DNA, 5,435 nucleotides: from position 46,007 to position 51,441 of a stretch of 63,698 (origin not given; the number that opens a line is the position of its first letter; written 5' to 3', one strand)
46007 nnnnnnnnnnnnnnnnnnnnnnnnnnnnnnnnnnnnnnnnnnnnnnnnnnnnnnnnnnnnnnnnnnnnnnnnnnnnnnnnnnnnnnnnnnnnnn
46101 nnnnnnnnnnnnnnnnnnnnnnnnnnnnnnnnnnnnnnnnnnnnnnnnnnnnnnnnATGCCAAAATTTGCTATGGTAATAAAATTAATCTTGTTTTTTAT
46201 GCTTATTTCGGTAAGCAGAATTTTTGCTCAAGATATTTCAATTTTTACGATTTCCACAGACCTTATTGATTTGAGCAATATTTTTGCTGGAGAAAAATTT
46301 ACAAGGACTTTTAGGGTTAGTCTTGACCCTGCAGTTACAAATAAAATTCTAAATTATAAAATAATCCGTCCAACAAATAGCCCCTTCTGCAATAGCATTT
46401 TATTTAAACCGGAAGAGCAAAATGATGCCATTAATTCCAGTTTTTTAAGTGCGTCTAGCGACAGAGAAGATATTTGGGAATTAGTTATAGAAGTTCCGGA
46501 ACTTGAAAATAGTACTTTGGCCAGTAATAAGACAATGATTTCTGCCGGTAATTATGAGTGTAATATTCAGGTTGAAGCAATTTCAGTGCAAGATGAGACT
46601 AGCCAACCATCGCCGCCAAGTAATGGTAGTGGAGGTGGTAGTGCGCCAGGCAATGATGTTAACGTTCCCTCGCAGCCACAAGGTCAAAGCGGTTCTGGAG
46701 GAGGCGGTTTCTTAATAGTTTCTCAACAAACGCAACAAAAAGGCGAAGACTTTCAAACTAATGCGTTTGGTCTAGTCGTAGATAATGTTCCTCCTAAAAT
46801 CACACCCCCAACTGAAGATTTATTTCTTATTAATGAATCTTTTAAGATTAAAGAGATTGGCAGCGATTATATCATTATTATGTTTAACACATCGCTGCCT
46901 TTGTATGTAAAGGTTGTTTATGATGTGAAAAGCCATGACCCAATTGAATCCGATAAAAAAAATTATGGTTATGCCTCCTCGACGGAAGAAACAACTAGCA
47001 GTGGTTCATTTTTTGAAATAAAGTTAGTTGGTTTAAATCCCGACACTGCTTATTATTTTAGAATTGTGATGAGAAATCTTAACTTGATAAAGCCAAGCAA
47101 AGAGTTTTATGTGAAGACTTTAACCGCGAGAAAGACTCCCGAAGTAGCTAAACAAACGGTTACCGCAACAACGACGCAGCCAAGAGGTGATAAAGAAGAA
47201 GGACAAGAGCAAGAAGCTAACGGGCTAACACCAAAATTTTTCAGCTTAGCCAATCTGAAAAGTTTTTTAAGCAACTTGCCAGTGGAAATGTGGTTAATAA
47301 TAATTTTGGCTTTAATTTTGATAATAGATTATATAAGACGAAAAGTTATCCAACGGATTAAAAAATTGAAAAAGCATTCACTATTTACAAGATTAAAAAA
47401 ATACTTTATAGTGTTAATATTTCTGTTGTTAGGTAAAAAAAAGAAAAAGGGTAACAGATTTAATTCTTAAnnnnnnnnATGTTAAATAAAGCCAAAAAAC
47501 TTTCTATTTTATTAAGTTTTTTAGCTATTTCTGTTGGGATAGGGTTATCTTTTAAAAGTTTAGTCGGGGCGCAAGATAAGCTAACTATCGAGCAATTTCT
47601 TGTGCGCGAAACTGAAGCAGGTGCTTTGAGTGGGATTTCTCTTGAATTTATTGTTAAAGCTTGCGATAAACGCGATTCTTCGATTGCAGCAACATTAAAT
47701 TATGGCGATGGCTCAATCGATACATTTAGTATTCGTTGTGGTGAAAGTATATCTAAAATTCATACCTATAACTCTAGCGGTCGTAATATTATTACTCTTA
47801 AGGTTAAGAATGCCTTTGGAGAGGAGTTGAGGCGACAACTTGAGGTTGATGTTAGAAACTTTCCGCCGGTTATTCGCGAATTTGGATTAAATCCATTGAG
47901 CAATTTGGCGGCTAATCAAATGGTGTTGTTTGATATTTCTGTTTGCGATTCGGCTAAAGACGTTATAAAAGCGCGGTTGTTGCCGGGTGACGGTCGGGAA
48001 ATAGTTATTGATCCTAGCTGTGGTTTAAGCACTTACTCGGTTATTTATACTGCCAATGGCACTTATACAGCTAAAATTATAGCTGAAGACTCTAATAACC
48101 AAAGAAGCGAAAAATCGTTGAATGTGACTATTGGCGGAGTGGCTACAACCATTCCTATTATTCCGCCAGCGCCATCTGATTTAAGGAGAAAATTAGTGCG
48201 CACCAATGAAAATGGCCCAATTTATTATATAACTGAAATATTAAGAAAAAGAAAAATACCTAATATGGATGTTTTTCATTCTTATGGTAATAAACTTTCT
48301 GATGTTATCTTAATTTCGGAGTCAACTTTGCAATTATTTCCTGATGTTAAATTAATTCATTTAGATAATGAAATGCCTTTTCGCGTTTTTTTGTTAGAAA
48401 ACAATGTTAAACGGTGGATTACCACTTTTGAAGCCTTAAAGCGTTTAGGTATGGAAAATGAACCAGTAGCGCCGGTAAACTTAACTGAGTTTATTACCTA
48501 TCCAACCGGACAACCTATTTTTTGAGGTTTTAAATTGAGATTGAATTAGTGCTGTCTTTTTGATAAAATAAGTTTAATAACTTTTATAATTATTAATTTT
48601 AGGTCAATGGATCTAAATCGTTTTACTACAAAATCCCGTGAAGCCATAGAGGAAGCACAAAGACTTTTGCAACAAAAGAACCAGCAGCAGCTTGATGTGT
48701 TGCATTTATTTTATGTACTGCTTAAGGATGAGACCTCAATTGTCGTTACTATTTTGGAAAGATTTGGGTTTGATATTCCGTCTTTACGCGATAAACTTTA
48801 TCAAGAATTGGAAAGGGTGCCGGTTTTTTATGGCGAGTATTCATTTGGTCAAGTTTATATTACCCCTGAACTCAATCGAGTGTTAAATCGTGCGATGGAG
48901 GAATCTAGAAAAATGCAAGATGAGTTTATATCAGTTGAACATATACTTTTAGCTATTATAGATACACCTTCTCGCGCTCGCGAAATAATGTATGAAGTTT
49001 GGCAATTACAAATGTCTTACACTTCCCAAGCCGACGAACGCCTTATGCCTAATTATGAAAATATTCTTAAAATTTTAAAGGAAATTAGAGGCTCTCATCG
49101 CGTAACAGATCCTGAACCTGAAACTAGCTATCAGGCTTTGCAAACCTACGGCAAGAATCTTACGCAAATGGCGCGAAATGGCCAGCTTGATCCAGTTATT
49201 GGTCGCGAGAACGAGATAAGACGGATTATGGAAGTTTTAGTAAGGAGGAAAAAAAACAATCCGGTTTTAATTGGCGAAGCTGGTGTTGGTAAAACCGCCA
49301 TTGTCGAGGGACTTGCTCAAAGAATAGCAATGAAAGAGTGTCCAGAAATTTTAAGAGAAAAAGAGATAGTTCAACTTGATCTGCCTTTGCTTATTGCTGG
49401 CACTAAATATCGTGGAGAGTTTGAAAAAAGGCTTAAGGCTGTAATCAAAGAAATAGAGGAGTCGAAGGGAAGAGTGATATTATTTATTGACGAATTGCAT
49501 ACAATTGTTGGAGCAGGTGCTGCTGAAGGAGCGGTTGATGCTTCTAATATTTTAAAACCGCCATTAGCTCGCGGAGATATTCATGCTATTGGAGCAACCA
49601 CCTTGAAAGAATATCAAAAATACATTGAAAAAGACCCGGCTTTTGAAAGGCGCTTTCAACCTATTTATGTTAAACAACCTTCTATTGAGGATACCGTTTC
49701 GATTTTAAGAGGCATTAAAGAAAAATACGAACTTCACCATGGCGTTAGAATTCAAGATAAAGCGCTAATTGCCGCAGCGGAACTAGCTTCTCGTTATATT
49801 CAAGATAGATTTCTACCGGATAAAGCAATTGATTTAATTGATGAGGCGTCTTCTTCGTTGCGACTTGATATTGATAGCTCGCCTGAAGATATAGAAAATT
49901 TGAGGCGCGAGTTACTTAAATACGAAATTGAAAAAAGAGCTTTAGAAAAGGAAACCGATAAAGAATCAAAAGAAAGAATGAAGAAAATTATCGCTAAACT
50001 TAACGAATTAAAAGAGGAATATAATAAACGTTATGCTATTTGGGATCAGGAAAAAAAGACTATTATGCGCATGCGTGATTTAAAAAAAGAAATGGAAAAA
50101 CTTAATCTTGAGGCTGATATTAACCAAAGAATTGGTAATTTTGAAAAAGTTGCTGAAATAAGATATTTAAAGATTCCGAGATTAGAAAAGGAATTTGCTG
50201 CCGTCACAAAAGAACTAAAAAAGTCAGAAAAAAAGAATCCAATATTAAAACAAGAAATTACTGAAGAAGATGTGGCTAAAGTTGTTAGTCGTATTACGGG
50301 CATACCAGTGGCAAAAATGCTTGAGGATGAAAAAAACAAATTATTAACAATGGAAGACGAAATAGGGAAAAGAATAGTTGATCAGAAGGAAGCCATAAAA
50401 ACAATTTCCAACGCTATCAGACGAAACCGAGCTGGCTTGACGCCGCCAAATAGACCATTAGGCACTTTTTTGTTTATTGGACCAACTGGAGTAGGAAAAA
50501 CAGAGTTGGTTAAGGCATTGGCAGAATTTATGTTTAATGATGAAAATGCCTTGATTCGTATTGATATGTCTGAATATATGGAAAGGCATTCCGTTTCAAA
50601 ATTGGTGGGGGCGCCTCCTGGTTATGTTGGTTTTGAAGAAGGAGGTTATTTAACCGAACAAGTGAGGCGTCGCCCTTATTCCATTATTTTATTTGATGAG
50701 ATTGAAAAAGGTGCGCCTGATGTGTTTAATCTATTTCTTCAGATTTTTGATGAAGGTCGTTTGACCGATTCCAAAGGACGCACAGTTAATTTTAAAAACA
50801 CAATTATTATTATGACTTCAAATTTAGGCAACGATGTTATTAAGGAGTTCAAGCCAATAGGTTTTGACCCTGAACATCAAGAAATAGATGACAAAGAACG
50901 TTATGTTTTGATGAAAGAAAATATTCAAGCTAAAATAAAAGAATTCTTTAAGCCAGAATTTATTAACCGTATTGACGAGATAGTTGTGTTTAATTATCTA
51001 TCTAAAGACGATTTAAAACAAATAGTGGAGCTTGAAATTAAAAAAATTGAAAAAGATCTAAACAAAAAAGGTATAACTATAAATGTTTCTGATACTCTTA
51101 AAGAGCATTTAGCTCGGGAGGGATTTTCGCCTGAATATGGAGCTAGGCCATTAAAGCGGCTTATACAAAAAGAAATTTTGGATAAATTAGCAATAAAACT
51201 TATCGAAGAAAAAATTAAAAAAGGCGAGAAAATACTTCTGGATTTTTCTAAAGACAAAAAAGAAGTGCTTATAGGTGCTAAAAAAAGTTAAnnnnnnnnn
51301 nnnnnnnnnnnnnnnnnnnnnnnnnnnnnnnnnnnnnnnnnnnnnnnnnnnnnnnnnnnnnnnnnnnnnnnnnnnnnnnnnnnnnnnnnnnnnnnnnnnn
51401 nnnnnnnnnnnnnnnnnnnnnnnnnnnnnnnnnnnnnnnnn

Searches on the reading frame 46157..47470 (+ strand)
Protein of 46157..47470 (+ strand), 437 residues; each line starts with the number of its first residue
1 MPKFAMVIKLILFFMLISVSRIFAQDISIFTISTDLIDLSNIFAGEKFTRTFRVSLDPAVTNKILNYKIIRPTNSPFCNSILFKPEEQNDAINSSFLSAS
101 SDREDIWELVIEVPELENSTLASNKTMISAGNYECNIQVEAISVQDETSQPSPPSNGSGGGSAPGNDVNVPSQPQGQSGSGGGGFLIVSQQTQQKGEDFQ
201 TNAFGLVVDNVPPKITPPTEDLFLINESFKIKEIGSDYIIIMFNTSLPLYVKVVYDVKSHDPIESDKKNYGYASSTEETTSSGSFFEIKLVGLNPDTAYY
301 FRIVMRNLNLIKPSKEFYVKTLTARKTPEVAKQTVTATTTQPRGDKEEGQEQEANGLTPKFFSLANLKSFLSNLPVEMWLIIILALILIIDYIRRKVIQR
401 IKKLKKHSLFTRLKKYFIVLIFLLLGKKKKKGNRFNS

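Call 12: search_protein_families(library=pfam, proteins=[window:46157-47470:+], max_evalue=0.1)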
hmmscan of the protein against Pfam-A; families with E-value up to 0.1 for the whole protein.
window:46157-47470:+ (437 aa): 2 families
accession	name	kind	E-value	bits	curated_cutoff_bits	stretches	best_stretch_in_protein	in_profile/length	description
PF16656.11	Pur_ac_phosph_N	-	0.00037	21.4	30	1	241-321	17-93/93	Purple acid Phosphatase, N-terminal domain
PF00041.27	fn3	-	0.045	14.4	25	0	281-309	50-72/84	Fibronectin type III domain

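Call 80: search_protein_families(library=phrogs, proteins=[window:46157-47470:+], max_evalue=0.01)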
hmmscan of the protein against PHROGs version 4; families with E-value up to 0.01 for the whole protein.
window:46157-47470:+ (437 aa): 0 families

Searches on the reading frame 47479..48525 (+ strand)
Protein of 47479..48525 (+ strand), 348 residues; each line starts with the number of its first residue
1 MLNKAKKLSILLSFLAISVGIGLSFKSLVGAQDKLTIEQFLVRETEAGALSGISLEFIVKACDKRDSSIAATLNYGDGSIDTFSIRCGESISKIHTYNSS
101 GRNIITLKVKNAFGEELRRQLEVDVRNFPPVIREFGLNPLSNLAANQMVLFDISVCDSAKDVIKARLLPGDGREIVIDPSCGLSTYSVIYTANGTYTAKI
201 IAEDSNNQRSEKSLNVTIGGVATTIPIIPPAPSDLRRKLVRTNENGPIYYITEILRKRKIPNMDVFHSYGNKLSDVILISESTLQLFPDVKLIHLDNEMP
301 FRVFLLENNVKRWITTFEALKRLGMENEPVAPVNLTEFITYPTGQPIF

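Call 12: search_protein_families(library=pfam, proteins=[window:47479-48525:+], max_evalue=0.1)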
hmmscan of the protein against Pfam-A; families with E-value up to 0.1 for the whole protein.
window:47479-48525:+ (348 aa): 2 families
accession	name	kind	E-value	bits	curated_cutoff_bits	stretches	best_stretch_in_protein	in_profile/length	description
PF18911.6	PKD_4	-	1.1e-08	35.5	27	2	139-217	10-84/85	PKD domain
PF00801.26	PKD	-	6.3e-06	26.5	23.5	1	54-116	16-72/80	PKD domain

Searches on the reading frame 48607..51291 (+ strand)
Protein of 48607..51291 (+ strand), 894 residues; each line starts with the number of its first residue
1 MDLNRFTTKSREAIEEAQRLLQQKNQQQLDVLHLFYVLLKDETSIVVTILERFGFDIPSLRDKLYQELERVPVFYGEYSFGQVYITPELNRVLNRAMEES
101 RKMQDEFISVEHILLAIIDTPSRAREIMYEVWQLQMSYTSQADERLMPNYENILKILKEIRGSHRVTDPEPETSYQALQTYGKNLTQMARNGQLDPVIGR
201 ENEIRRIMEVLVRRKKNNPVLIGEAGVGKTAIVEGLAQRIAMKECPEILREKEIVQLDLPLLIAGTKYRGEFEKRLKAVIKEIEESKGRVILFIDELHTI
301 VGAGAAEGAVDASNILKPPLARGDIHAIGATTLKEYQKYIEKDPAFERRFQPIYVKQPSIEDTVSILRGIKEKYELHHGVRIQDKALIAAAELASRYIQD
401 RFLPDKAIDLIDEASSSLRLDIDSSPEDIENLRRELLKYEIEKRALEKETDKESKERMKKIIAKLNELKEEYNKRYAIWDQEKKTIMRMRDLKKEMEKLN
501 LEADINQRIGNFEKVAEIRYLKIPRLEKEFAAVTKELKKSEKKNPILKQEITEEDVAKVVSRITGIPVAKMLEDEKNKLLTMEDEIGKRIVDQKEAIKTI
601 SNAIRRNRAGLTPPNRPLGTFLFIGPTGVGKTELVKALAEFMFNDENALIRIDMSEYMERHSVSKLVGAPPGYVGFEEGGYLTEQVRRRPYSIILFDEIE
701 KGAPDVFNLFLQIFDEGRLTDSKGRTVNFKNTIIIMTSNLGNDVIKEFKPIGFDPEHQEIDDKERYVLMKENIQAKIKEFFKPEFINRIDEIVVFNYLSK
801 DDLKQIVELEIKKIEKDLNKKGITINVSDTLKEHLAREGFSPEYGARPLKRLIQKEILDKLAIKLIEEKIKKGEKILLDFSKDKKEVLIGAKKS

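Call 12: search_protein_families(library=pfam, proteins=[window:48607-51291:+], max_evalue=0.1)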
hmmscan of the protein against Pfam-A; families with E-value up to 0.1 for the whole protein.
window:48607-51291:+ (894 aa): 47 families (the best 25 are shown)
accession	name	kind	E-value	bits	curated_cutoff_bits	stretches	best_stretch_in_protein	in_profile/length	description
PF07724.20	AAA_2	-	1.3e-68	230.7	27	1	616-792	1-166/166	AAA domain (Cdc48 subfamily)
PF17871.7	AAA_lid_9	-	3.1e-34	117.5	22.8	1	359-460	1-102/104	AAA lid domain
PF10431.15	ClpB_D2-small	-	7.2e-26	90.5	21.9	1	798-876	1-79/81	C-terminal, D2-small domain, of ClpB protein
PF00004.35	AAA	-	4.8e-22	79.2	21.2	2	220-332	2-109/131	ATPase family associated with various cellular activities (AAA)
PF02861.25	Clp_N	-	6.2e-17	61.9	20.7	2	17-64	1-48/53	Clp amino terminal domain, pathogenicity island component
PF07728.20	AAA_5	-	1.6e-15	57.7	22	2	621-742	2-125/139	AAA domain (dynein-related subfamily)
PF13191.12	AAA_16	-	2.1e-11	45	32.6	1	197-298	2-142/167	AAA ATPase domain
PF13401.12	AAA_22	-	2e-09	38.3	27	2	622-715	9-109/130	AAA domain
PF12775.13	AAA_7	-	1.2e-07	31.9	25.8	1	621-666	36-81/181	P-loop containing dynein motor region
PF05621.17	TniB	-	3.2e-06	27.1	22.4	1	204-356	23-185/189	Bacterial TniB protein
PF05673.19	DUF815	-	3.9e-06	26.6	23.8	1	209-297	46-116/249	Protein of unknown function (DUF815)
PF00158.32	Sigma54_activat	-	5.9e-06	26.5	20.2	1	620-734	24-138/168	Sigma-54 interaction domain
PF13173.12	AAA_14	-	7.1e-06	26.5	27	0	622-717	6-88/129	AAA domain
PF03193.22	RsgA_GTPase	-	9.4e-06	26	30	0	201-242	91-132/174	RsgA GTPase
PF02367.23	TsaE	-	2e-05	25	26.6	0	201-243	4-48/128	Threonylcarbamoyl adenosine biosynthesis protein TsaE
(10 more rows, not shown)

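Call 43: find_related_loci(query=window:48607-51288:+, collection=genome_contigs, flank=1000)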
Query window:48607-51288:+ (894 aa) in genome_contigs; peptide patterns used: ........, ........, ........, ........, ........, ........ (x = any residue, [..] = any of these).
600 stretches matched a pattern (row limit reached: there are more); 589 encode a relative of the query (tblastn E <= 1e-3); the best 80 are kept; 80 distinct loci.
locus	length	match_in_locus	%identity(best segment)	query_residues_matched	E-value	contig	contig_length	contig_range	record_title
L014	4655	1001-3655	57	6-893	0e+0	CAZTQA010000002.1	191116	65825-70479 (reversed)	MAG TPA_asm: uncultured Candidatus Saccharibacteria bacterium isolate SRP178699_co2_535 genome assembly, contig: NODE_4_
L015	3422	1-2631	57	1-884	0e+0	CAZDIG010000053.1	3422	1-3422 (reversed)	MAG TPA_asm: uncultured Candidatus Saccharibacteria bacterium isolate binchicken_co387_66 genome assembly, contig: NODE_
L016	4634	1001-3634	57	1-884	0e+0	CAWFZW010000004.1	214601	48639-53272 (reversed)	MAG: Candidatus Nealsonbacteria bacterium isolate MFD04408.bin.2.132 genome assembly, contig: contig_54492, whole genome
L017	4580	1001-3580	58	4-879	0e+0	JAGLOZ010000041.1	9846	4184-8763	MAG: Candidatus Paceibacterota bacterium isolate RS_7_61 ROV157_7.bin.61.fa_41, whole genome shotgun sequence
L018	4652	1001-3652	57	4-893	0e+0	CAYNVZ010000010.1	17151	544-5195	MAG TPA_asm: uncultured Candidatus Saccharibacteria bacterium isolate binchicken_co256_230 genome assembly, contig: NODE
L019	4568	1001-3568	57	4-883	0e+0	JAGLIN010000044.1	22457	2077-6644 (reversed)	MAG: Candidatus Parcubacteria bacterium isolate RS_2_6 ROV157_2.bin.6.fa_44, whole genome shotgun sequence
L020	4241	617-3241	56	1-879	0e+0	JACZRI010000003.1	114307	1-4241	MAG: Patescibacteria group bacterium isolate B100T1L10 B100T1L10_NODE47, whole genome shotgun sequence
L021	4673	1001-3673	56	6-893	0e+0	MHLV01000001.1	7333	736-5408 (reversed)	MAG: Candidatus Nealsonbacteria bacterium RBG_13_36_15 RBG_13_scaffold_10444, whole genome shotgun sequence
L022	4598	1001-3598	57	1-879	0e+0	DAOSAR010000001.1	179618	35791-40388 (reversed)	MAG TPA_asm: Candidatus Pacearchaeota archaeon isolate AMR_MDS_1904 NODE_47_length_179618_cov_39.106041, whole genome sh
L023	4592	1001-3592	57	6-885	0e+0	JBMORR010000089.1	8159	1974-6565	MAG: Patescibacteria group bacterium isolate Betzabe_MAG185 MAG185_89, whole genome shotgun sequence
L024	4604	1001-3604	56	1-884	0e+0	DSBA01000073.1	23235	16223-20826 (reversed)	MAG TPA_asm: Candidatus Uhrbacteria bacterium isolate SpSt-1161 Ga0129302_1000808, whole genome shotgun sequence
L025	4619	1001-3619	56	1-879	0e+0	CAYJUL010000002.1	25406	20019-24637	MAG TPA_asm: uncultured Candidatus Saccharibacteria bacterium isolate ERP125453_co1_295 genome assembly, contig: NODE_17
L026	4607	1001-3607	56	6-884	0e+0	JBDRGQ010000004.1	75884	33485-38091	MAG: bacterium isolate MEGAHIT-group-1.445 k141_12414402, whole genome shotgun sequence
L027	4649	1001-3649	56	6-891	0e+0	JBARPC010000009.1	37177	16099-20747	MAG: Minisyncoccales bacterium isolate MFD13423_ilm_asm_bin13 k127_125595, whole genome shotgun sequence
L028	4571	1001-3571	59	6-879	0e+0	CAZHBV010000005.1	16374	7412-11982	MAG TPA_asm: uncultured Candidatus Saccharibacteria bacterium isolate binchicken_co357_125 genome assembly, contig: NODE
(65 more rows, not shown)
